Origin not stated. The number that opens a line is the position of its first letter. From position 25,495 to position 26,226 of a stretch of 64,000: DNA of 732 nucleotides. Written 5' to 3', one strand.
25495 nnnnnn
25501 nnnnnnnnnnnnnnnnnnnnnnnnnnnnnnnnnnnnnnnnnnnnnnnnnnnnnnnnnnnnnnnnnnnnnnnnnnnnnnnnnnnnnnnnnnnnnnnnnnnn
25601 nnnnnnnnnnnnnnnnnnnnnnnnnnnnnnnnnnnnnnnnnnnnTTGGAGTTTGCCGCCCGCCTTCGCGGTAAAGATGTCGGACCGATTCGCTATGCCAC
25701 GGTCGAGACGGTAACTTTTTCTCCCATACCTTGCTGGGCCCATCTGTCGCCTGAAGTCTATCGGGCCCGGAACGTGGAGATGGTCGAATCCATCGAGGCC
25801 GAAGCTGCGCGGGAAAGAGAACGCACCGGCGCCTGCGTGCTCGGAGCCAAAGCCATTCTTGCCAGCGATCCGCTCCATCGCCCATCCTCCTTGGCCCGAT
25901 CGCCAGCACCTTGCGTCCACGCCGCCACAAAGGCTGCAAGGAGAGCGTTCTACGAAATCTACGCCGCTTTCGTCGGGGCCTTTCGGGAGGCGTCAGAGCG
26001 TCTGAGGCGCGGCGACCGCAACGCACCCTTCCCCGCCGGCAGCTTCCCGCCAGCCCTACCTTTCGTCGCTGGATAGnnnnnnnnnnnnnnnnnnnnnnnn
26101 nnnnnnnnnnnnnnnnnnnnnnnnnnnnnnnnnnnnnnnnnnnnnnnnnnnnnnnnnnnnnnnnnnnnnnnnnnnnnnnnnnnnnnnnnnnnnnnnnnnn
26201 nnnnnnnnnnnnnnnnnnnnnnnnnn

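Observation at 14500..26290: Three diverged copies of a ~260-330 bp module (conserved 3' coding end plus trailer) evolving under amino-acid-level constraint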

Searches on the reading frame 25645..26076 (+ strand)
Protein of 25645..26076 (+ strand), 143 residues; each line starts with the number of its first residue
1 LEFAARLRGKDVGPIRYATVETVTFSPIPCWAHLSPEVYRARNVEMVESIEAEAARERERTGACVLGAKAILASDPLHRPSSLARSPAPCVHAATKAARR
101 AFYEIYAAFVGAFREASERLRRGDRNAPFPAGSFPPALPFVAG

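Call 5: search_protein_families(library=pfam, proteins=[window:25645-26076:+], max_evalue=1)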
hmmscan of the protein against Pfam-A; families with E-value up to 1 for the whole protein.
window:25645-26076:+ (143 aa): 0 families

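Call 10: search_protein_families(library=ncbifam, proteins=[window:25645-26076:+], max_evalue=1)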
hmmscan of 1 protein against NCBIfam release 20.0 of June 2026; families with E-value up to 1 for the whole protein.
window:25645-26076:+ (143 aa): 0 families

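Call 12: find_homologous_proteins(query=window:25645-26073:+)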
Query window:25645-26073:+ (143 aa): 227 proteins with E <= 0.001 among 362 candidates; the best 120 are listed.
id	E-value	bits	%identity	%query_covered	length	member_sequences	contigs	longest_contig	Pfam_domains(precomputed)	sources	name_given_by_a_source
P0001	4.9e-81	287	78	100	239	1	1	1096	-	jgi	jgi:hypothetical protein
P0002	7.6e-81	287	96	100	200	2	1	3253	-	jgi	jgi:hypothetical protein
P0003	4.1e-74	265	88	100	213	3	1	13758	-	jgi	jgi:hypothetical protein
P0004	6.5e-74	264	89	100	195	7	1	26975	-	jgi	jgi:hypothetical protein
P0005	2.2e-71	256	84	100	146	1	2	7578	-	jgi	jgi:hypothetical protein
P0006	1.5e-68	247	91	90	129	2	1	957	-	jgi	jgi:hypothetical protein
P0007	6.2e-68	245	79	100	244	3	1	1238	-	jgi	-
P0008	7.7e-68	245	80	100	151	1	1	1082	-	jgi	jgi:hypothetical protein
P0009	2.4e-67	243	81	100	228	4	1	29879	-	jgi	jgi:hypothetical protein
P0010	2.6e-67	243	83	99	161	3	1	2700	-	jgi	-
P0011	6.9e-67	242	82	100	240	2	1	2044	-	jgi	-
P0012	3.9e-66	239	81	99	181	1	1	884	PF07587.17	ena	-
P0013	7.5e-65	235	88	90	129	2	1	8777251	-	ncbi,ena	-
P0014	3.0e-64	233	78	100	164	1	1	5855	-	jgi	jgi:hypothetical protein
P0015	3.2e-64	233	80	100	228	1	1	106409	-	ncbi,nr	ncbi:MAG TPA: hypothetical protein VF173_12405 [Thermoanaerobaculia bacterium]|nr:hypothetical prote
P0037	6.9e-52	193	65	99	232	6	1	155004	-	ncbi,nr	ncbi:MAG: REP-associated tyrosine transposase, partial [Acidobacteriota bacterium]|nr:REP-associated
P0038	2.4e-51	191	64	100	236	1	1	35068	-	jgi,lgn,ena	-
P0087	6.5e-43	164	57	98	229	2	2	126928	-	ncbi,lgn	-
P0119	2.2e-38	149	52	99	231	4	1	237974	-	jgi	jgi:hypothetical protein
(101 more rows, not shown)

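Call 14: search_protein_families(library=pfam, proteins=[P0001, P0007, P0009, P0015, P0037, P0038, P0119, P0087], max_evalue=1)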
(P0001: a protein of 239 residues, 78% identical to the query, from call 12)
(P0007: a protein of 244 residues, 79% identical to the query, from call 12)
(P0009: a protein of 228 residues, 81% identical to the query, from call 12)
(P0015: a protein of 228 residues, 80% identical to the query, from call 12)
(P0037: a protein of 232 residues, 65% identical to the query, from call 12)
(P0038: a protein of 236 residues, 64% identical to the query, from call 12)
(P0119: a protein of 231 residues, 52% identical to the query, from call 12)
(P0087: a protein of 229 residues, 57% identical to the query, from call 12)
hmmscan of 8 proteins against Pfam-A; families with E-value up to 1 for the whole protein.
P0001 (239 aa): 1 family
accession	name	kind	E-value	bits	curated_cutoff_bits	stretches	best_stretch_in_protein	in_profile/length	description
PF24491.1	DUF7586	-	0.045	14.3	27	0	87-107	7-27/85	Domain of unknown function (DUF7586)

P0007 (244 aa): 1 family
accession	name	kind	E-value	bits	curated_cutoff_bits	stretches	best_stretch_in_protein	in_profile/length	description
PF01797.21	Y1_Tnp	-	0.019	15.5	23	1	1-58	53-116/121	Transposase IS200 like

P0009 (228 aa): 0 families

P0015 (228 aa): 0 families

P0037 (232 aa): 0 families

P0038 (236 aa): 0 families

P0119 (231 aa): 0 families

P0087 (229 aa): 0 families

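Call 16: find_encoding_contigs(protein=P0013, flank=6000, max_places=4)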
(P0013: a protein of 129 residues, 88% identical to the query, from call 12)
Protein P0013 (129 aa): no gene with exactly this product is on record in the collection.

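Call 17: find_encoding_contigs(protein=P0015, flank=6000, max_places=4)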
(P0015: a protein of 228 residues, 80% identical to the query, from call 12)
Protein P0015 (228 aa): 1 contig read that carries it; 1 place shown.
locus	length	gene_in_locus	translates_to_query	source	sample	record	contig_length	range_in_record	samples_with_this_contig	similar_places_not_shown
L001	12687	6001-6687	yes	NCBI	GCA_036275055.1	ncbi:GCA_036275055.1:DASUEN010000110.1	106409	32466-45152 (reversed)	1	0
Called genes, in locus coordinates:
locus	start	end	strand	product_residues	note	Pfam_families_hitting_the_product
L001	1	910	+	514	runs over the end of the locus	PF00239:Resolvase, PF07508:Recombinase, PF13408:Zn_ribbon_recom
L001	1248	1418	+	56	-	PF08845:SymE_toxin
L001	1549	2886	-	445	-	PF07719:TPR_2 (faint), PF13424:TPR_12 (weak)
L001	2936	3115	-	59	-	PF01402:RHH_1 (weak)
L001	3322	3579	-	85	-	-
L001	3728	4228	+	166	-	-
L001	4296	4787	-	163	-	-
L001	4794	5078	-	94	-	-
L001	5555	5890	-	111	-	PF08281:Sigma70_r4_2 (faint), PF12844:HTH_19 (faint), PF13384:HTH_23 (faint), PF13412:HTH_24 (faint), PF13413:HTH_25 (faint), PF24250:HVO_2718 (faint), PF13560:HTH_31, PF01381:HTH_3, +1 more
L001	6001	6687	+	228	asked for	-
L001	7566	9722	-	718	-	-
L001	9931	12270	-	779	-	-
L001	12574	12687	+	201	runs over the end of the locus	PF07638:Sigma70_ECF, PF13384:HTH_23 (faint), PF08281:Sigma70_r4_2 (weak), PF04545:Sigma70_r4 (weak)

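Call 19: find_homologous_proteins(query=P0007)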
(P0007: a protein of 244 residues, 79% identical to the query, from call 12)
Query P0007 (244 aa): 669 proteins with E <= 0.001 among 3550 candidates; the best 120 are listed.
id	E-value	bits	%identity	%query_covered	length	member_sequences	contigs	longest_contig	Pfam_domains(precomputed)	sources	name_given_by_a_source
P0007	1.7e-158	543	100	100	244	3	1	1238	-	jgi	-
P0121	2.2e-148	510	93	100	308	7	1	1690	PF01797.22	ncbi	-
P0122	4.8e-146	503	91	100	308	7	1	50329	PF01797.22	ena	-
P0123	4.1e-145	500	91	100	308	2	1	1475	PF01797.22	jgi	jgi:REP element-mobilizing transposase RayT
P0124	5.1e-140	483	88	100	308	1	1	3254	-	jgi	jgi:REP element-mobilizing transposase RayT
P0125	9.4e-139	479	88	100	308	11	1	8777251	-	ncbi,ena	-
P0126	2.1e-138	478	100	89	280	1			-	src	-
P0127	2.4e-137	474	86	100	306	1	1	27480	PF01797.22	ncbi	ncbi:MAG: transposase [Thermoanaerobaculia bacterium]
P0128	2.6e-132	458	84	100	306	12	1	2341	PF01797.22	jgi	-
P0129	5.9e-132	457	82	100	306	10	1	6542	PF01797.22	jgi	jgi:REP element-mobilizing transposase RayT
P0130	6.0e-131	453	82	100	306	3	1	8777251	PF01797.22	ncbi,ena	-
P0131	1.3e-130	452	82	97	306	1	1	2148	PF01797.22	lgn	-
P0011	9.7e-130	449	83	98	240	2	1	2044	-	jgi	-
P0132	1.2e-129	449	82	100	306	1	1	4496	PF01797.22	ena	-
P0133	4.1e-129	447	81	100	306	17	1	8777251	-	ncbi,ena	-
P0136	1.4e-125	436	79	97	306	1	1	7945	PF01797.22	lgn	-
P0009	1.2e-124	433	84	93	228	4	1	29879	-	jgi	jgi:hypothetical protein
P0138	1.1e-123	429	79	97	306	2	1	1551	PF01797.22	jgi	jgi:REP element-mobilizing transposase RayT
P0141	1.6e-122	426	78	100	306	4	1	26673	PF01797.22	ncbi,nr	ncbi:MAG TPA: transposase [Thermoanaerobaculia bacterium]|nr:transposase [Thermoanaerobaculia bacter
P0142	4.8e-122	424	78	100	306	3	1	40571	PF01797.22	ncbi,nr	ncbi:MAG TPA: transposase [Thermoanaerobaculia bacterium]|nr:transposase [Thermoanaerobaculia bacter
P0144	1.5e-120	419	76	100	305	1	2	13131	PF01797.22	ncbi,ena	-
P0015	3.4e-117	408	80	93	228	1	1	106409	-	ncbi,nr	ncbi:MAG TPA: hypothetical protein VF173_12405 [Thermoanaerobaculia bacterium]|nr:hypothetical prote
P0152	1.0e-106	374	69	100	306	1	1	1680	PF01797.22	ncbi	-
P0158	8.3e-105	368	81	82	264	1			PF01797.22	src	-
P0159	8.5e-105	368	68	100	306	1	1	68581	PF01797.22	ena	-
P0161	3.5e-104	366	68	100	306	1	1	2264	PF01797.22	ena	-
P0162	5.4e-104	365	68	100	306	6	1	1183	PF01797.22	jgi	jgi:REP element-mobilizing transposase RayT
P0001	1.3e-103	364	80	65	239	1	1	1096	-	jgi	jgi:hypothetical protein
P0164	1.5e-103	364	67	100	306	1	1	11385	PF01797.22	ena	-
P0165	1.8e-103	363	67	100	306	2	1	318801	PF01797.22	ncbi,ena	-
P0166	1.9e-103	363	67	100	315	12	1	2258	PF01797.22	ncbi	-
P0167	1.9e-103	363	68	100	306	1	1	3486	PF01797.22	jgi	jgi:REP element-mobilizing transposase RayT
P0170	5.1e-103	362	67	100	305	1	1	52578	PF01797.22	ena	-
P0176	4.2e-102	359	66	100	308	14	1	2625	PF01797.22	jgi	jgi:REP element-mobilizing transposase RayT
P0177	4.2e-102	359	68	100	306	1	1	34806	PF01797.22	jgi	jgi:REP element-mobilizing transposase RayT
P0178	5.8e-102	358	67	100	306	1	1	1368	PF01797.22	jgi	jgi:REP element-mobilizing transposase RayT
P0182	1.6e-101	357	67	99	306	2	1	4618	PF01797.22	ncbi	-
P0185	3.6e-101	356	66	100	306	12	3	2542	PF01797.22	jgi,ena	-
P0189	1.3e-100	354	65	100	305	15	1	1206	PF01797.22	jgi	-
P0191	1.6e-100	354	66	99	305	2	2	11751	PF01797.22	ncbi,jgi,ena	ncbi:MAG TPA: transposase [Thermoanaerobaculia bacterium]|jgi:REP element-mobilizing transposase Ray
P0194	2.1e-100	353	66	99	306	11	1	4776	PF01797.22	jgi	jgi:putative transposase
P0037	3.7e-100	352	70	94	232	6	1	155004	-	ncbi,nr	ncbi:MAG: REP-associated tyrosine transposase, partial [Acidobacteriota bacterium]|nr:REP-associated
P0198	4.7e-100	352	65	100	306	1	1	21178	PF01797.22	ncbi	ncbi:MAG TPA: transposase [Thermoanaerobaculia bacterium]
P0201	9.3e-100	351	66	99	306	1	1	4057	PF01797.22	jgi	jgi:REP element-mobilizing transposase RayT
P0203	1.1e-99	351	63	100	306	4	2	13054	PF01797.22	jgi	jgi:REP element-mobilizing transposase RayT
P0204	1.4e-99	351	65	100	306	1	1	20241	PF01797.22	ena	-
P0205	1.6e-99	350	63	100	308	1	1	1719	PF01797.22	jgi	jgi:REP element-mobilizing transposase RayT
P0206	1.7e-99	350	66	99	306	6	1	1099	PF01797.22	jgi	jgi:REP element-mobilizing transposase RayT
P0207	1.7e-99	350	66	100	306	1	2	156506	PF01797.22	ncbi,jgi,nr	ncbi:MAG TPA: transposase [Thermoanaerobaculia bacterium]|jgi:REP element-mobilizing transposase Ray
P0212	3.1e-99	349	67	99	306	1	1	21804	PF01797.22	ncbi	ncbi:MAG TPA: transposase [Thermoanaerobaculia bacterium]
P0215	4.3e-99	349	66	100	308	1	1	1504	PF01797.22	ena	-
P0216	4.8e-99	349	65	100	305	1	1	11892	PF01797.22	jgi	jgi:hypothetical protein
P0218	6.5e-99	348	66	99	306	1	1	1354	PF01797.22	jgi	-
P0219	6.8e-99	348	64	100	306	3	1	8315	PF01797.22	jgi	jgi:putative transposase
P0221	1.1e-98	348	64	100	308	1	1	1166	PF01797.22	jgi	jgi:REP element-mobilizing transposase RayT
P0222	1.2e-98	347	65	99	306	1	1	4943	PF01797.22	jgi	jgi:REP element-mobilizing transposase RayT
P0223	1.4e-98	347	65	99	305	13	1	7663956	PF01797.22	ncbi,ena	-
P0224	1.4e-98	347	65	98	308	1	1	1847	PF01797.22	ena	-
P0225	1.5e-98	347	64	99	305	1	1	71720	PF01797.22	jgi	jgi:REP element-mobilizing transposase RayT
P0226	2.1e-98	347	63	100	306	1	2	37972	PF01797.22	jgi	jgi:REP element-mobilizing transposase RayT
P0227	2.1e-98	347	65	100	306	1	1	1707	PF01797.22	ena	-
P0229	2.3e-98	347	66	99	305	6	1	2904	PF01797.22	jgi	jgi:REP-associated tyrosine transposase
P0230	3.2e-98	346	65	100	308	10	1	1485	PF01797.22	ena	-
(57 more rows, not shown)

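Call 20: search_protein_families(library=ncbifam, proteins=[P0007, P0011, P0037, P0038], max_evalue=1)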
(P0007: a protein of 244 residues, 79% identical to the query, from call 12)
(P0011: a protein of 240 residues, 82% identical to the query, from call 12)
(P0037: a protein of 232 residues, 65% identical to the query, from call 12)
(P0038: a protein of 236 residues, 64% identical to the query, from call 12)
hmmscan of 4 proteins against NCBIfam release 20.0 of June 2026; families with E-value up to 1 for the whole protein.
P0007 (244 aa): 1 family
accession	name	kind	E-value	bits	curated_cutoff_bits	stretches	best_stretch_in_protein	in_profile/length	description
NF047646.1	REP_Tyr_transpos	equivalog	8.9e-07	28.9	80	1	1-79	59-144/146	REP-associated tyrosine transposase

P0011 (240 aa): 1 family
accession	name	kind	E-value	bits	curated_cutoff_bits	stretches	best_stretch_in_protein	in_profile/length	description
NF047646.1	REP_Tyr_transpos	equivalog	7e-06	26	80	1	9-75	72-144/146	REP-associated tyrosine transposase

P0037 (232 aa): 1 family
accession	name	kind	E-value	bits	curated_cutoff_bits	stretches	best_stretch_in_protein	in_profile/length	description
NF047646.1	REP_Tyr_transpos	equivalog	1.2e-06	28.5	80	1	2-67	73-144/146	REP-associated tyrosine transposase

P0038 (236 aa): 1 family
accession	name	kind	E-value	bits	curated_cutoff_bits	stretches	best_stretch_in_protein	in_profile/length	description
NF047646.1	REP_Tyr_transpos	equivalog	0.00033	20.6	80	1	6-71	73-144/146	REP-associated tyrosine transposase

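Call 21: find_encoding_contigs(protein=P0125, flank=3000, max_places=10)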
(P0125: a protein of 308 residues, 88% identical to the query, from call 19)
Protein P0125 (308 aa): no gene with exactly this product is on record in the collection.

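Call 22: find_encoding_contigs(protein=P0133, flank=3000, max_places=10)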
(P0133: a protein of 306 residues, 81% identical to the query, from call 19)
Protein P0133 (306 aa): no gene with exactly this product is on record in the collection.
